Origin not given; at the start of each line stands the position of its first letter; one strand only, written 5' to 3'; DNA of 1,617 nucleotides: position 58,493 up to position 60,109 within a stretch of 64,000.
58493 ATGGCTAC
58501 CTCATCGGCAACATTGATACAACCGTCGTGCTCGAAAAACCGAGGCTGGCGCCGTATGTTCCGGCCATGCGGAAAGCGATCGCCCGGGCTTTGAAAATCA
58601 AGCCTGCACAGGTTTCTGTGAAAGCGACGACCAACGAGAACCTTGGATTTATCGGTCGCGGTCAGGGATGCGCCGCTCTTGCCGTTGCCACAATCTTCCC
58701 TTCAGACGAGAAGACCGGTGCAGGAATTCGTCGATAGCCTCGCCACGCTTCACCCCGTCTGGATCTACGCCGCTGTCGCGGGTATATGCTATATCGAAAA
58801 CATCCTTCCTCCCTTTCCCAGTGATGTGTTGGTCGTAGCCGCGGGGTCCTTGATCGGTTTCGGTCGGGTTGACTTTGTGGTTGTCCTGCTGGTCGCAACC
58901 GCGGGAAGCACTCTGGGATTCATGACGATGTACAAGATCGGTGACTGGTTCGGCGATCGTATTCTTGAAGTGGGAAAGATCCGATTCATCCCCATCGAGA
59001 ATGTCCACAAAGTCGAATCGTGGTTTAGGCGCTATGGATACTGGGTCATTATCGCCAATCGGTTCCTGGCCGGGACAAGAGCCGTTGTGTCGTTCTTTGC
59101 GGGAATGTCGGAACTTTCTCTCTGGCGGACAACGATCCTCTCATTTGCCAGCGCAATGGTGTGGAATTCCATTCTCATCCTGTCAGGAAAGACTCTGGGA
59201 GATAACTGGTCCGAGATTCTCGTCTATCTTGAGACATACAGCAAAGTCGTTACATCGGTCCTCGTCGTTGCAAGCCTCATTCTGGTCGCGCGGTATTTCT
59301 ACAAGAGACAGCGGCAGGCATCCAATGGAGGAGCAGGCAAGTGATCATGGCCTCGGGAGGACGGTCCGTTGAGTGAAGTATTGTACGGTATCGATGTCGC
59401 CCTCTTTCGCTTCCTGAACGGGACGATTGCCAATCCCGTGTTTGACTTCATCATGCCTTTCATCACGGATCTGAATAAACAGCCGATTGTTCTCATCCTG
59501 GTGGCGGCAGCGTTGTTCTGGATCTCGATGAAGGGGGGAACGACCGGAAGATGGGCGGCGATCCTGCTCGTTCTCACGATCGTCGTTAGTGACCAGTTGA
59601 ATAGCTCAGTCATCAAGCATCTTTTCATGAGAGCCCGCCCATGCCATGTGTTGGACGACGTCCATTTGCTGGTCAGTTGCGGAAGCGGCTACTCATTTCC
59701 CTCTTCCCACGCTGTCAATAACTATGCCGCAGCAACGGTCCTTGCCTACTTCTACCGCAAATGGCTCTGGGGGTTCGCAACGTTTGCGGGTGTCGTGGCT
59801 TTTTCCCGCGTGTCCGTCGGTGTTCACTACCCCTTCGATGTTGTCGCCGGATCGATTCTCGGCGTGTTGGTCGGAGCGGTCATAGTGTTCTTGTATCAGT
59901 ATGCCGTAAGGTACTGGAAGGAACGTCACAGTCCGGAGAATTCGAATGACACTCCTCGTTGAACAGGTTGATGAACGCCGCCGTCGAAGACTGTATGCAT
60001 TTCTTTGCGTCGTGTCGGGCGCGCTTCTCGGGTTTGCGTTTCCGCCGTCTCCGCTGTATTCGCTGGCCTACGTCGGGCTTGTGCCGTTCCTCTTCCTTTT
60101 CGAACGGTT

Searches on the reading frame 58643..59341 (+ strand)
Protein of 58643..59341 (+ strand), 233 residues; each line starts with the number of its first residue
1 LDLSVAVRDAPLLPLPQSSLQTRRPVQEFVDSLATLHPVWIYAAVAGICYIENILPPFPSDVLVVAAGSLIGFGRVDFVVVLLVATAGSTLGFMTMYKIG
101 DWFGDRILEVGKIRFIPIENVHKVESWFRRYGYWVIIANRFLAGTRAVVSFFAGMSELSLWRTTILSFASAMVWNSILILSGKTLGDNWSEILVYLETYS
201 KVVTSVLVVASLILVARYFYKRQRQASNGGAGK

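Call 28: search_protein_families(library=pfam, proteins=[window:58643-59341:+], max_evalue=0.001)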
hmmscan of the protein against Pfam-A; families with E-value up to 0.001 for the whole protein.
window:58643-59341:+ (233 aa): 1 family
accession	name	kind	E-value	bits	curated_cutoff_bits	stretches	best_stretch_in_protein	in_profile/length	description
PF09335.16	VTT_dom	-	2.9e-18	66.9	33.9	1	58-183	1-122/123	VTT domain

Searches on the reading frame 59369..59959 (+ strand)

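Call 28: search_protein_families(library=pfam, proteins=[window:59369-59959:+], max_evalue=0.001)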
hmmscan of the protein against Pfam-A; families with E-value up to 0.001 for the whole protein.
window:59369-59959:+ (197 aa): 2 families
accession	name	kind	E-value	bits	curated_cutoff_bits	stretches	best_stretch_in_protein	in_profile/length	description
PF01569.27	PAP2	-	4.2e-22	78.7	27.2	1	66-179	3-128/130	PAP2 superfamily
PF14378.12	PAP2_3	-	8.6e-07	29.4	27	1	108-168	125-187/190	PAP2 superfamily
